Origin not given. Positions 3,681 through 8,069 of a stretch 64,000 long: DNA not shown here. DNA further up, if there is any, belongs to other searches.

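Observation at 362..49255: Dispersed 75-90-bp GC-rich palindromic repeat family, three copies, each in a large ORF-free intergenic block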

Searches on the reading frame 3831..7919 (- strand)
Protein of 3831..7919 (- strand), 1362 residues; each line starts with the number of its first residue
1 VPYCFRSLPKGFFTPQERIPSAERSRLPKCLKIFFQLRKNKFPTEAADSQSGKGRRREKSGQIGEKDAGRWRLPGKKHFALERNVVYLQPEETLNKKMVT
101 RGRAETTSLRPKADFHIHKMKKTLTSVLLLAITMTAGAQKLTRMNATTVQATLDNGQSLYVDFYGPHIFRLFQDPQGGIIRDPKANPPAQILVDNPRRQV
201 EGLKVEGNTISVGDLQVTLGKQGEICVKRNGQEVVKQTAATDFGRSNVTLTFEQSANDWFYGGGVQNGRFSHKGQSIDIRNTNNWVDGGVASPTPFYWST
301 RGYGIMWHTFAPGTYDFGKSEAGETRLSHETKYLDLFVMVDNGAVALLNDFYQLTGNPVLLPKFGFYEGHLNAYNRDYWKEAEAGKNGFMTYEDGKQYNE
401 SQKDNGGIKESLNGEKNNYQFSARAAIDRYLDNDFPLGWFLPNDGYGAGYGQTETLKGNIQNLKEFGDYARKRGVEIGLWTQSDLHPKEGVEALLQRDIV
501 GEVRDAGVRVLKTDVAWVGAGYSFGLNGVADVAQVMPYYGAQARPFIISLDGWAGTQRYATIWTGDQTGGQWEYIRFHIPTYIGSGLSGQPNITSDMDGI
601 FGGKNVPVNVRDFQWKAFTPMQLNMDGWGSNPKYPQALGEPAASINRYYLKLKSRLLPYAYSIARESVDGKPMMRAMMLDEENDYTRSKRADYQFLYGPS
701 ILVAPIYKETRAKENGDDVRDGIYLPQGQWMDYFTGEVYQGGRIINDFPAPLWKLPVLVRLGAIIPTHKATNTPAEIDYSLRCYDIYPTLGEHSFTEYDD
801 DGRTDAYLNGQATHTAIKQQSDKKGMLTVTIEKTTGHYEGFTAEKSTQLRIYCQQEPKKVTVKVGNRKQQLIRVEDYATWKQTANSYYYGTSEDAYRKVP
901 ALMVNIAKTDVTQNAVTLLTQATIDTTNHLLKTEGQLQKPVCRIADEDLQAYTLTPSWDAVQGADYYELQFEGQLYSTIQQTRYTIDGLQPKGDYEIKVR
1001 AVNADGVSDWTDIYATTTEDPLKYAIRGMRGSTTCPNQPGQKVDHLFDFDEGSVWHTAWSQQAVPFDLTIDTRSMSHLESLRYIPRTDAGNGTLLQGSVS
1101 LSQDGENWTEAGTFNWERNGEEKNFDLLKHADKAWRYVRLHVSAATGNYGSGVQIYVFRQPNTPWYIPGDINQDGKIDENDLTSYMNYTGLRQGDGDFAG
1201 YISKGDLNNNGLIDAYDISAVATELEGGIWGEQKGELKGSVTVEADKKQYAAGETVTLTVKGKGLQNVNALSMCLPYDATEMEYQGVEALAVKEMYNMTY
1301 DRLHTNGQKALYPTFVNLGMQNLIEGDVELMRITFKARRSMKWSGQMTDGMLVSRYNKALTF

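Call 10: search_protein_families(library=ncbifam, proteins=[window:3831-7919:-])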
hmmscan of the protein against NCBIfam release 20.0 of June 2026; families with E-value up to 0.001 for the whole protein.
window:3831-7919:- (1362 aa): 4 families
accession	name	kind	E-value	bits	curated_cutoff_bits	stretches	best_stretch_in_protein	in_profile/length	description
NF007940.0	PRK10658.1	equivalog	1.1e-36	126.6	606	2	554-858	469-767/771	alpha-xylosidase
NF040948.1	alpha_gluc_MalA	equivalog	6.7e-32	110.5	800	1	542-769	390-610/627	alpha-glucosidase MalA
NF007746.0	PRK10426.1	equivalog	6.3e-20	71.1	553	1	552-765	458-670/683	alpha-glucosidase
NF040533.1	endo_SpGH101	exception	1.4e-08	32.4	2900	1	1033-1131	1766-1864/1962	SpGH101 family endo-alpha-N-acetylgalactosaminidase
